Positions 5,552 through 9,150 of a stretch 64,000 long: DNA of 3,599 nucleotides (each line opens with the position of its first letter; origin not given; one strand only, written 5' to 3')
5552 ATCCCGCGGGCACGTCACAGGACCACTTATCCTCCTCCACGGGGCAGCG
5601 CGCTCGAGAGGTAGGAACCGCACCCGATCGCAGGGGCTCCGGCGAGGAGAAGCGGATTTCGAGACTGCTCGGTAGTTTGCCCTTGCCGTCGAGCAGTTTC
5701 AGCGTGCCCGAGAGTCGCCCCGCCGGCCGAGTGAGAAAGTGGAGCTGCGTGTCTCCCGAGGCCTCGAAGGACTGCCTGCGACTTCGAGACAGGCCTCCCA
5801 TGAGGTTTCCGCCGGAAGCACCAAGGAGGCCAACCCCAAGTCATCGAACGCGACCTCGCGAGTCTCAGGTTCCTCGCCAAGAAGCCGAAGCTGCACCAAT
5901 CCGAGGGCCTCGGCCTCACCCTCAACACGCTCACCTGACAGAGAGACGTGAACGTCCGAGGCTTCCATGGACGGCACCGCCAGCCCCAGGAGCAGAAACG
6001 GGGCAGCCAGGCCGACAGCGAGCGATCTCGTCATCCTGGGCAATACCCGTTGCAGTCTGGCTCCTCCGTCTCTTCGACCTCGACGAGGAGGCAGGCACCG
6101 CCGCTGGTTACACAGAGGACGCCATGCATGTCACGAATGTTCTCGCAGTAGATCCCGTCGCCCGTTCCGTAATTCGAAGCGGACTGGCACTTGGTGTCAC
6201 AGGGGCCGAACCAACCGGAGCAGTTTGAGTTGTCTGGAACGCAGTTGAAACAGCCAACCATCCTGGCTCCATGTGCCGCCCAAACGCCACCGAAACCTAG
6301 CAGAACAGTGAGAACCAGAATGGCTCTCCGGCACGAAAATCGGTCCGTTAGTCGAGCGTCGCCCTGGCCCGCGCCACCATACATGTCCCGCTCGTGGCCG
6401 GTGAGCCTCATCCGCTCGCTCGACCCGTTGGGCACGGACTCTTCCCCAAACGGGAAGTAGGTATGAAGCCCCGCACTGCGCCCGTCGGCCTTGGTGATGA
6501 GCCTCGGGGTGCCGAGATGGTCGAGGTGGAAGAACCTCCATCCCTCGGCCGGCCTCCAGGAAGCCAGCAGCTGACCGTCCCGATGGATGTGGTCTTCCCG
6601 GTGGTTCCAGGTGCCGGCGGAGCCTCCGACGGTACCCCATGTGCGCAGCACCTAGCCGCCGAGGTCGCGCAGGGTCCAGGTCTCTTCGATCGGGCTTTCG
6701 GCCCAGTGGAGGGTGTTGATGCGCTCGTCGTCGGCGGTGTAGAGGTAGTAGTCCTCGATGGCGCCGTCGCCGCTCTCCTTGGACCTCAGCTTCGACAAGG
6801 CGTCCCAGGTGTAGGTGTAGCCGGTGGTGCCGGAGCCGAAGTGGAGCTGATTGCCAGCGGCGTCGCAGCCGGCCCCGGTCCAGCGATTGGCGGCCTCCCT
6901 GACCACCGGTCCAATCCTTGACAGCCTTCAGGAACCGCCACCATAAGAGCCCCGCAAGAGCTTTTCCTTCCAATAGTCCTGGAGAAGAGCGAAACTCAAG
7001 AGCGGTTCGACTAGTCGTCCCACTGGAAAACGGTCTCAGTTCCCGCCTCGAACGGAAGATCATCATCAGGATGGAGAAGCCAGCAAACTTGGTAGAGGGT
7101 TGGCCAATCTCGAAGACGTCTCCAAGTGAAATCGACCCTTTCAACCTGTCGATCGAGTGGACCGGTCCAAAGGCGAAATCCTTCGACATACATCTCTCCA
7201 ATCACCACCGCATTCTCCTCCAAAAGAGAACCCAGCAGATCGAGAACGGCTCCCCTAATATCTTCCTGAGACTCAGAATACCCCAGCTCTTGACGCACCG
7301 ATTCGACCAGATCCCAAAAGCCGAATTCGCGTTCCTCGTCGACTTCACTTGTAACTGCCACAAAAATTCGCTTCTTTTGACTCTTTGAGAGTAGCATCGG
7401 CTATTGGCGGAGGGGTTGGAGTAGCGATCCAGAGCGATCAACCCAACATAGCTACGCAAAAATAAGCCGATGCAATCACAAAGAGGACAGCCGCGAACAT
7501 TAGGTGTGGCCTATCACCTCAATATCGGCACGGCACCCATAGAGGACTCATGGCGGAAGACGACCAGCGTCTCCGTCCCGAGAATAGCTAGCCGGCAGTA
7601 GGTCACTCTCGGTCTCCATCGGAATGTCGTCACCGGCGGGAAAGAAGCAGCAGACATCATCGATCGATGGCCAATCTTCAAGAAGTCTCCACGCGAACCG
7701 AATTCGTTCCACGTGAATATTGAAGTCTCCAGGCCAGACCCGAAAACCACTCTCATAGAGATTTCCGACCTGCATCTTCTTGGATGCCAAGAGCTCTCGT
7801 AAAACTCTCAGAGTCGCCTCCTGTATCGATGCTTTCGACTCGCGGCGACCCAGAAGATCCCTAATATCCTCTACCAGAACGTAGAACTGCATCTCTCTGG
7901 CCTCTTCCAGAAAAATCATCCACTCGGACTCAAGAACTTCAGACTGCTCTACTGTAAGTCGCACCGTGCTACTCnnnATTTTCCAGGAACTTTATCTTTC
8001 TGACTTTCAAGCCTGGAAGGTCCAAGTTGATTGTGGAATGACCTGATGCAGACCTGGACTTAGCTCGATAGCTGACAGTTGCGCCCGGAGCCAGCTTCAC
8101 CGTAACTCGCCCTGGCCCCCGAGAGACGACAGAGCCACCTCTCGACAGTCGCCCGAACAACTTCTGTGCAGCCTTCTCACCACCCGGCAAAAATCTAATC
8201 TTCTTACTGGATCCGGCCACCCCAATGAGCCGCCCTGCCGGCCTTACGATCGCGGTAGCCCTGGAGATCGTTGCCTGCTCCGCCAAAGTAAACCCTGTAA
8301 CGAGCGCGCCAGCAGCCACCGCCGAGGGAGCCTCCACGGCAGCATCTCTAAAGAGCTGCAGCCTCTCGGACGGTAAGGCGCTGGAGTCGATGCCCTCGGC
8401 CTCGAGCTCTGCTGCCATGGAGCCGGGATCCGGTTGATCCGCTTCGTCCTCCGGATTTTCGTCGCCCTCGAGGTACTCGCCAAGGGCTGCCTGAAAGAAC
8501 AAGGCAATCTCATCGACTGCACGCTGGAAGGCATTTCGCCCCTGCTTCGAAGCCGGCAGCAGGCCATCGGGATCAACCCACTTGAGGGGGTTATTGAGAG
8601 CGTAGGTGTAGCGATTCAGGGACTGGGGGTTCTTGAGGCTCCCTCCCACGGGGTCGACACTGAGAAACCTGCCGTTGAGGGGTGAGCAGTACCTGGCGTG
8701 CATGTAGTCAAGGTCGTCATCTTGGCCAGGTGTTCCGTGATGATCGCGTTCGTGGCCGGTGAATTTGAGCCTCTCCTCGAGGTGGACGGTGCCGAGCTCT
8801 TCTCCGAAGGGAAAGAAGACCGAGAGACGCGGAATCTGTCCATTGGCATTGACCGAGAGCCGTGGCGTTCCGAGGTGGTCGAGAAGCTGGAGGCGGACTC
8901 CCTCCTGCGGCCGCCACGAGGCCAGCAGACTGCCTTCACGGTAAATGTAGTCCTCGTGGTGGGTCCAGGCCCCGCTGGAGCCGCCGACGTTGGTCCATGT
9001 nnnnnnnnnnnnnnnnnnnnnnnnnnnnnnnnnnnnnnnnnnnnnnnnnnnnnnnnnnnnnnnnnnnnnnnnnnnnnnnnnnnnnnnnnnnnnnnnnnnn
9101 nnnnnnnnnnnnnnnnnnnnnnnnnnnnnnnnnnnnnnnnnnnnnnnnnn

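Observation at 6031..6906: Orphan Rhs C-terminal fragment inactivated by a CAG-to-TAG nonsense codon and fused to a signal-peptide-like plus Cys-rich sequence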

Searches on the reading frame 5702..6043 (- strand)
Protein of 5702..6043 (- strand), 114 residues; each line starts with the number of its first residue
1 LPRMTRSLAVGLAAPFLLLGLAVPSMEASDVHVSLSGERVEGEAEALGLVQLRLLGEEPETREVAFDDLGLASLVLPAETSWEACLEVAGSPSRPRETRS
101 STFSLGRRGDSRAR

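Call 10: search_protein_families(library=pfam, max_evalue=0.1, proteins=[window:5702-6043:-])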
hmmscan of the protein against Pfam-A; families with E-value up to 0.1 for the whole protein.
window:5702-6043:- (114 aa): 0 families

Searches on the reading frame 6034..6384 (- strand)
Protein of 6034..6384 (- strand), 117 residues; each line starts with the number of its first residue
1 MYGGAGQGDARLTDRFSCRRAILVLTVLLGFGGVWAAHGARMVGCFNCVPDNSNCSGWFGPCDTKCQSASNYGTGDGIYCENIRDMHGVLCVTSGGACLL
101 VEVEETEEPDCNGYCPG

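Call 10: search_protein_families(library=pfam, max_evalue=0.1, proteins=[window:6034-6384:-])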
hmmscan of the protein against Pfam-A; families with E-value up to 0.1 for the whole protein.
window:6034-6384:- (117 aa): 0 families

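Call 12: find_homologous_proteins(query=window:6034-6384:-, max_evalue=0.01)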
Query window:6034-6384:-: 4 candidates shared short words with the query, none scored E <= 0.01.
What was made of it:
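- Tried and rejected: The word-indexed search of 5.8 billion proteins with the tail found nothing (call 12).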

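Call 17: find_related_loci(query=window:6034-6384:-, collection=genome_contigs, flank=10000)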
Query window:6034-6384:- (117 aa) in genome_contigs; peptide patterns used: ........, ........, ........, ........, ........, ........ (x = any residue, [..] = any of these).
51 stretches matched a pattern, but none encodes a relative of the query by tblastn (E <= 1e-3).

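Call 22: search_protein_representatives(protein=window:6034-6384:-)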
Query: 117 residues. Proteins with E-value up to 0.001 (for the whole library): 12; up to 1e-10: 1; up to 1e-30: 0. The best 12 are listed.
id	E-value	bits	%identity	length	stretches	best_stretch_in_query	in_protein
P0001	7.3e-14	68.2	34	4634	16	69-113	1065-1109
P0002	3.2e-10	56.5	38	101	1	18-116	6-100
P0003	1.4e-08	51.2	43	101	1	22-116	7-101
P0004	4.6e-07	46.2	40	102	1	22-116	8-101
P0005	2.7e-06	43.8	42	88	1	23-103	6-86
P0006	3.8e-06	43.3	40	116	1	21-103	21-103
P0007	4.4e-06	43.1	43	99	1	28-117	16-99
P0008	1.0e-05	41.9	36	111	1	25-116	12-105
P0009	2.8e-05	40.5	48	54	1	60-109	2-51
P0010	1.3e-04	38.3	41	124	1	15-102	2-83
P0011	1.4e-04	38.2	33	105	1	21-109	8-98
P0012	7.4e-04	35.9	37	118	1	18-103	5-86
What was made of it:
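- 6031..6264 (-): Mature 10-cysteine domain plus the TGA stop. All invariant family columns are retained (GCxxC ... GDGIxC ... GGxC ... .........). HMMER hits at E=3e-10 to 7e-4 (call 22).
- On Polymorphic-toxin C-terminal domain: All true hits among 1.84 billion representatives are 54-124 aa (call 22).
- Tried and rejected: Only the exhaustive HMMER scan found the family (call 22).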

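Call 26: find_homologous_proteins(query=A1, max_evalue=0.001)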
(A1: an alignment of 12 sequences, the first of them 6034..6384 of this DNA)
Query A1 (12 sequences) (117 aa, profile of the alignment): 9 proteins with E <= 0.001 among 1430 candidates.
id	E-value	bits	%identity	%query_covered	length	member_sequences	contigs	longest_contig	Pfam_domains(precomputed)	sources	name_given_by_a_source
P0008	3.1e-28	116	31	87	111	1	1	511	-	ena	-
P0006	1.6e-25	107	39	71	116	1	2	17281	-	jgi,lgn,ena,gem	-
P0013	1.0e-22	98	36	62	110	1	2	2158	-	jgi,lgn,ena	-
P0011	1.6e-21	94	33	48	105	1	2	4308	-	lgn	-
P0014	9.4e-21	92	33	83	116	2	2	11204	-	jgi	-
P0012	6.6e-20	89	40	51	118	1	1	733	-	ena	-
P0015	3.3e-17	80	39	62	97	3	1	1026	-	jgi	jgi:hypothetical protein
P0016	8.8e-16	76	30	71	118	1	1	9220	-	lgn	-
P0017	1.4e-14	72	31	69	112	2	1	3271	-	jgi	-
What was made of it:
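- A profile search adds five more (calls 22, 26).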

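Call 27: find_encoding_contigs(protein=P0006, flank=8000, max_places=3)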
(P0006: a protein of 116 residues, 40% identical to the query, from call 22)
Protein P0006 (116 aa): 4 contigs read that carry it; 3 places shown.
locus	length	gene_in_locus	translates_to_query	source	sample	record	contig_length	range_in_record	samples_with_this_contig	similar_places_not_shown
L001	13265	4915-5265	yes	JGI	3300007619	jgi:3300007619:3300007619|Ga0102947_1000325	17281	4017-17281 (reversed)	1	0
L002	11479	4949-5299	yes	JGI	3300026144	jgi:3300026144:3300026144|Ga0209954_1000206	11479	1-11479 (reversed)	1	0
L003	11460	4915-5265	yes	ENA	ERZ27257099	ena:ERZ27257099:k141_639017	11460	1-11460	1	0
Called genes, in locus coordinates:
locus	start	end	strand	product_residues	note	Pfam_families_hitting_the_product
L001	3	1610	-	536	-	?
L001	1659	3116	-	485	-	PF02233:PNTB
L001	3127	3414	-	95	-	PF12769:PNTB_4TM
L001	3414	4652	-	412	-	PF05222:AlaDh_PNT_N, PF01262:AlaDh_PNT_C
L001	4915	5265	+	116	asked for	-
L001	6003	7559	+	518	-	PF13715:CarbopepD_reg_2 (faint), PF17210:SdrD_B (faint), PF22904:NOMO1-like_2nd (faint), PF02369:Big_1 (faint), PF13620:CarboxypepD_reg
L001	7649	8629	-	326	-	PF03741:TerC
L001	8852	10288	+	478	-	PF00733:Asn_synthase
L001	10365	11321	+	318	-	-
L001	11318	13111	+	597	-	PF01494:FAD_binding_3 (weak), PF04820:Trp_halogenase (faint), PF13450:NAD_binding_8 (weak)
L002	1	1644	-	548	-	?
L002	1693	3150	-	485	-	PF02233:PNTB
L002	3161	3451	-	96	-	PF12769:PNTB_4TM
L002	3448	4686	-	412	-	PF05222:AlaDh_PNT_N, PF01262:AlaDh_PNT_C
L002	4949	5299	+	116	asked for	-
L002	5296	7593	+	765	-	PF13715:CarbopepD_reg_2 (faint), PF22904:NOMO1-like_2nd (faint), PF13620:CarboxypepD_reg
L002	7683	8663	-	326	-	PF03741:TerC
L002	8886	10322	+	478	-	PF00733:Asn_synthase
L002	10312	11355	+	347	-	-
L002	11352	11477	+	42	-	?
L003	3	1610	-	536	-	?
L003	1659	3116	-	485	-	PF02233:PNTB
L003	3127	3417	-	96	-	PF12769:PNTB_4TM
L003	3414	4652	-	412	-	PF05222:AlaDh_PNT_N, PF01262:AlaDh_PNT_C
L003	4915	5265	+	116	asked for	-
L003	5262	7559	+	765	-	PF13715:CarbopepD_reg_2 (faint), PF22904:NOMO1-like_2nd (faint), PF13620:CarboxypepD_reg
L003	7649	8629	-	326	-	PF03741:TerC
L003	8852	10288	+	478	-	PF00733:Asn_synthase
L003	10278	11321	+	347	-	-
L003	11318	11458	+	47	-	?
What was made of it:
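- Another contig, L001, shows a shortened call of the partner gene compared with the near-identical L002 and L003 (call 27).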

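Call 28: find_encoding_contigs(protein=P0014, flank=8000, max_places=3)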
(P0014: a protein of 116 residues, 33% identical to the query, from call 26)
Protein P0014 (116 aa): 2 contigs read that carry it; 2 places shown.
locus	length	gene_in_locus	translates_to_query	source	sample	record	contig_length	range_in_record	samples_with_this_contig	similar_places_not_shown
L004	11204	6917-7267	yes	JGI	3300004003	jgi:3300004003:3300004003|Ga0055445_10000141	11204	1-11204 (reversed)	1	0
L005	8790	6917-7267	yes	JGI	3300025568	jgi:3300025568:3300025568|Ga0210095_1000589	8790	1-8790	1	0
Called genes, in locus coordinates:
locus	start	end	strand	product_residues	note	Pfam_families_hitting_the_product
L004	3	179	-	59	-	?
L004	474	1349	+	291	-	PF13230:GATase_4, PF13522:GATase_6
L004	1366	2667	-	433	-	PF08450:SGL (faint), PF24684:Vgb_lyase, PF01436:NHL (faint), PF13428:TPR_14 (faint), PF07719:TPR_2 (faint)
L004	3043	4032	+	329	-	PF00144:Beta-lactamase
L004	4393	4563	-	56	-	-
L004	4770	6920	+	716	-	PF14686:fn3_3 (faint), PF17210:SdrD_B (faint), PF22904:NOMO1-like_2nd (faint), PF13620:CarboxypepD_reg, PF13715:CarbopepD_reg_2 (weak)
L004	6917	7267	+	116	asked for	-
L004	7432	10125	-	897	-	PF07517:SecA_DEAD, PF01043:SecA_PP_bind, PF21090:P-loop_SecA, PF07516:SecA_SW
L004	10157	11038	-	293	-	-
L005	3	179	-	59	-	?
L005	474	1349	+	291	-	PF13230:GATase_4, PF13522:GATase_6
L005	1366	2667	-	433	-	PF08450:SGL (faint), PF24684:Vgb_lyase, PF01436:NHL (faint), PF13428:TPR_14 (faint), PF07719:TPR_2 (faint)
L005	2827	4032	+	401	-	PF00144:Beta-lactamase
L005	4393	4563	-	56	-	-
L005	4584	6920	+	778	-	PF14686:fn3_3 (faint), PF17210:SdrD_B (faint), PF22904:NOMO1-like_2nd (faint), PF13620:CarboxypepD_reg, PF13715:CarbopepD_reg_2 (weak)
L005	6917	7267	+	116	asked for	-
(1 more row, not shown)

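Call 29: find_encoding_contigs(protein=P0016, flank=8000, max_places=3)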
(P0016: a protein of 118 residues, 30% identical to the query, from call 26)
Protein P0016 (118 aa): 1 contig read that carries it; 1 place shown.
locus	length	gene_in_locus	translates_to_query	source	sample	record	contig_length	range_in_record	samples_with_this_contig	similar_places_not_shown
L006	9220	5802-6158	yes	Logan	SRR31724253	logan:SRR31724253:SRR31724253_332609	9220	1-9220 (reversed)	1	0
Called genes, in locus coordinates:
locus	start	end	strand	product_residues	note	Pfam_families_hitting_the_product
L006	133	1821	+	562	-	PF00160:Pro_isomerase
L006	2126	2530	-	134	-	PF08281:Sigma70_r4_2, PF04545:Sigma70_r4 (faint)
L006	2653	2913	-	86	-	-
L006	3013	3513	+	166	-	PF13560:HTH_31, PF01381:HTH_3 (weak)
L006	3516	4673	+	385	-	PF13424:TPR_12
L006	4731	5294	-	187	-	-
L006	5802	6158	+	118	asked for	-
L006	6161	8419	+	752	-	PF09430:EMC7_beta-sandw (faint), PF13715:CarbopepD_reg_2 (faint), PF13620:CarboxypepD_reg (weak), PF17210:SdrD_B (faint), PF22904:NOMO1-like_2nd (faint), PF14686:fn3_3 (faint), PF02369:Big_1 (faint), PF13620:CarboxypepD_reg, +1 more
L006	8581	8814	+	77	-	-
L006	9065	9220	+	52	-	?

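Call 40: search_protein_families(library=ncbifam, max_evalue=0.1, proteins=[window:6034-6384:-, P0014, P0016])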
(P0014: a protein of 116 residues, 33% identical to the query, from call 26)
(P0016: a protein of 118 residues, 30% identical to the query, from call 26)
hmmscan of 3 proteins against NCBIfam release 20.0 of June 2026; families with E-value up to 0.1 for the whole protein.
window:6034-6384:- (117 aa): 0 families

P0014 (116 aa): 0 families

P0016 (118 aa): 0 families

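Call 42: predict_structure(alignment_id=A2)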
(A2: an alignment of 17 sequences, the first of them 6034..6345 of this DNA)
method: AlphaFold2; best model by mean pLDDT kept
length: 104 residues; sequences in the alignment: 17
mean_pLDDT: 82.8   pTM: 0.58
mean pLDDT of the five models: 82.8, 80.8, 79.7, 78.6, 78.4
residues with pLDDT >= 90: 41; 70-90: 38; 50-70: 25; < 50: 0
segments of 3 or more residues with pLDDT < 50: none
pLDDT, mean of each block of 10 residues (from residue 1): 77 78 73 92 77 94 96 89 93 68 61
secondary structure, 60 per line:
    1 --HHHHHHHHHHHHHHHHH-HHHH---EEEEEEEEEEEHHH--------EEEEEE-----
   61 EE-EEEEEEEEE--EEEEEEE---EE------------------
elements in order: H3-19 H21-24 E28-38 E50-55 E64-72 E75-81
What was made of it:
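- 6265..6330 (-): Signal-peptide-like segment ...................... of the Cys-rich protein. Modelled as a helix (call 42).
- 6031..6264 (-): AF2 pLDDT about 90 across the domain (call 42).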

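Call 46: fold_search(model_id=the predicted structure, library=pdb)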
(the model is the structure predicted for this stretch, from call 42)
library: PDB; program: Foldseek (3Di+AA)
matches with E <= 10: 28; with E <= 0.001: 0
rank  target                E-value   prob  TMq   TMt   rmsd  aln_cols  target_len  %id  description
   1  7aed_B                3.1e+00  0.03  0.17  0.14  15.2        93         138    8  VirB8 domain of PrgL from Enterococcus faecalis pCF10 (released 2020-11-18)
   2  1ckl_A                4.0e+00  0.04  0.17  0.16   7.0        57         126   14  N-TERMINAL TWO DOMAINS OF HUMAN CD46 (MEMBRANE COFACTOR PROTEIN, MCP) (released 1999-06-11)
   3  5np5_A                4.2e+00  0.03  0.16  0.24  10.3        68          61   19  Abl2 SH3 pTyr116/161 (released 2018-05-16)
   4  9vtq_G                4.2e+00  0.03  0.15  0.04  11.4        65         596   12  Target DNA-bound type I-F3 TniQ-Cascade of Vibrio parahaemolyticus in full R-loop state 1 (released 2026-02-11)
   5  8fl2_LE               5.0e+00  0.03  0.15  0.12  10.3        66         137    8  Human nuclear pre-60S ribosomal subunit (State I1) (released 2023-07-12)
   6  9vtr_G                5.0e+00  0.03  0.16  0.04  11.3        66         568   12  Target DNA-bound type I-F3 TniQ-Cascade of Vibrio parahaemolyticus in full R-loop state 2 (released 2026-02-11)
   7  5mlc_R                6.0e+00  0.02  0.16  0.14  15.6       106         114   10  Cryo-EM structure of the spinach chloroplast ribosome reveals the location of plastid-specific ribosomal proteins and  (released 2016-12-28)
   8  6dkk_A                6.0e+00  0.02  0.16  0.08   9.3        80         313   11  Structure of BoNT (released 2018-12-26)
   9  9v16_B                6.4e+00  0.01  0.16  0.03  14.6        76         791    9  Crystal structure of E. coli glycogen phosphorylase N185A/R267E mutant in complex with AMP (released 2026-02-18)
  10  1qma_B                6.8e+00  0.02  0.19  0.17  11.3        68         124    9  Nuclear Transport Factor 2 (NTF2) W7A mutant (released 2000-02-03)
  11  9qf4_BR               6.8e+00  0.01  0.13  0.14  10.7        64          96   17  Structure of P. furiosus 70S ribosome grown at 95 degC (released 2025-11-05)
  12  7vy5_E                7.2e+00  0.03  0.17  0.15   6.4        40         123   12  Coxsackievirus B3 (VP3-234Q) incubation with CD55 at pH7.4 (released 2022-01-19)
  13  4uux_A                7.2e+00  0.02  0.14  0.05   7.5        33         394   18  Competence or damage-inducible protein CinA from Thermus thermophilus (released 2014-10-15)
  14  9vtp_G                7.2e+00  0.02  0.15  0.04  11.3        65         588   12  Target DNA-bound type I-F3 TniQ-Cascade of Vibrio parahaemolyticus in partial R-loop state (released 2026-02-11)
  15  6alf_I                7.2e+00  0.01  0.11  0.02  11.8        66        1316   12  CryoEM structure of crosslinked E.coli RNA polymerase elongation complex (released 2017-08-16)
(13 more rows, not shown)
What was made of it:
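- Tried and rejected: Foldseek against the PDB gave nothing below E=3 (call 46).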

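Call 52: find_encoding_contigs(protein=P0011, flank=5000, max_places=2)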
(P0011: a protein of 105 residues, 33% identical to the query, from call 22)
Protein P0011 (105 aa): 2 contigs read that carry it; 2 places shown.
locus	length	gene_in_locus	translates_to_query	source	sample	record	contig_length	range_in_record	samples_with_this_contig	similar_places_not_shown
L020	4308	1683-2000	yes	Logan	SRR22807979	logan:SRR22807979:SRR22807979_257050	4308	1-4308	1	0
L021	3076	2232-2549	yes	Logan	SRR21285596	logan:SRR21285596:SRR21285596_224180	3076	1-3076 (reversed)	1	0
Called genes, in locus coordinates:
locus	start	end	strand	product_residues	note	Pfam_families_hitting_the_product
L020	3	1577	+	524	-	?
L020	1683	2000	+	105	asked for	-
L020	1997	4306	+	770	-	?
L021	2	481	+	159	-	?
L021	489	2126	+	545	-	PF00884:Sulfatase (faint), PF01663:Phosphodiest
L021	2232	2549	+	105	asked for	-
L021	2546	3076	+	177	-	?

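Call 53: find_encoding_contigs(protein=P0017, flank=5000, max_places=2)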
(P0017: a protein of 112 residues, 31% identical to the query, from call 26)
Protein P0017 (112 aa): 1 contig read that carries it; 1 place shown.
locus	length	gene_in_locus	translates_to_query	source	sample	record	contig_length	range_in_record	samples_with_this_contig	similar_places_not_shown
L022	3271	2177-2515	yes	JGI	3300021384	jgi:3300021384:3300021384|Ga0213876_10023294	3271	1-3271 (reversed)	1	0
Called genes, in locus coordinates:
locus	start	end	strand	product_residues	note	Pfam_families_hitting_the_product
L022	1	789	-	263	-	?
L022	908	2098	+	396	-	PF07690:MFS_1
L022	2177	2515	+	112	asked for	-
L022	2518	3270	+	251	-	?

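Call 54: find_encoding_contigs(protein=P0013, flank=5000, max_places=2)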
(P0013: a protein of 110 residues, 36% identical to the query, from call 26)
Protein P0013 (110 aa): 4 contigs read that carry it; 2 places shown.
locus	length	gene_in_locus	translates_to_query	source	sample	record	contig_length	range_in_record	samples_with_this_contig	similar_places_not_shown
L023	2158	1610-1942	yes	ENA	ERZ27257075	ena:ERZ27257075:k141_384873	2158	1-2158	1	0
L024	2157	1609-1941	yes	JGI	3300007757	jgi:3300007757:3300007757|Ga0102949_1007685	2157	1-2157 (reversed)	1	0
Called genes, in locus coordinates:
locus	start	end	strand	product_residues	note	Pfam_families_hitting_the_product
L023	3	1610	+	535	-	?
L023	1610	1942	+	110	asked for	-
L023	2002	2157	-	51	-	?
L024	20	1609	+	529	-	PF13620:CarboxypepD_reg (weak), PF13715:CarbopepD_reg_2 (faint), PF02369:Big_1 (faint), PF13620:CarboxypepD_reg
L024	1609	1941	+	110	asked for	-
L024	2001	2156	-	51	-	?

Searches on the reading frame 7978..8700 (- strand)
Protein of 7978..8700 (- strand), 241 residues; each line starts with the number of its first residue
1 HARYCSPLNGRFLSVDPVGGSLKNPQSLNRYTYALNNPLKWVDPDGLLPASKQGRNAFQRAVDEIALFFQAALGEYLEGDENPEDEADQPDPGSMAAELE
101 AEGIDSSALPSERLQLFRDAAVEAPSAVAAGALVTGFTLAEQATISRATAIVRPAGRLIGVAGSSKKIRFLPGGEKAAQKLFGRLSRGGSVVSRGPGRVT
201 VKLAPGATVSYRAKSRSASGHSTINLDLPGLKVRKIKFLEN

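Call 40: search_protein_families(library=ncbifam, max_evalue=0.1, proteins=[window:7978-8700:-])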
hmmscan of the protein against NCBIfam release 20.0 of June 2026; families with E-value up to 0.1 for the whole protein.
window:7978-8700:- (241 aa): 2 families
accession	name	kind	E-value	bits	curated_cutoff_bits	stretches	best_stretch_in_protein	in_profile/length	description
TIGR03696.1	Rhs_assc_core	domain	2.5e-11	43.9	32.5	1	2-47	35-76/76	RHS repeat-associated core domain-containing protein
NF041261.1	RHS_core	equivalog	0.09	10.5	2000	0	2-47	1221-1261/1261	RHS element core protein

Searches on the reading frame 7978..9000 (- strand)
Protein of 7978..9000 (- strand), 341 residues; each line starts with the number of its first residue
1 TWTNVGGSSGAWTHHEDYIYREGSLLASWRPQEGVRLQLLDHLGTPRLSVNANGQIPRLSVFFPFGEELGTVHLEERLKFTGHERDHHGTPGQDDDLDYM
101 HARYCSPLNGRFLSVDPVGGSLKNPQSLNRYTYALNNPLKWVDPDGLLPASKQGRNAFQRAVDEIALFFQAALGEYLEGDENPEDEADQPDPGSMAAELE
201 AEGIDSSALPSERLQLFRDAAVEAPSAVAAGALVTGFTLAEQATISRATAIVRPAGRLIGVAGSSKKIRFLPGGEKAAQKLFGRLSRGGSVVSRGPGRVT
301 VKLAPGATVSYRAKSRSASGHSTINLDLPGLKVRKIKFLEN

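Call 10: search_protein_families(library=pfam, max_evalue=0.1, proteins=[window:7978-9000:-])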
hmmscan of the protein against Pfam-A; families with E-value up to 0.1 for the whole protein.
window:7978-9000:- (341 aa): 0 families
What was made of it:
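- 7975..13002 (-): Full-length Rhs/YD-repeat gene (1675 aa). It has an N-terminal Sec-type signal peptide, an Rhs_assc_core domain ending in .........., and then a C-terminal region of about 195 aa with no family hit. No Pfam hit on the last 341 aa (call 10).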
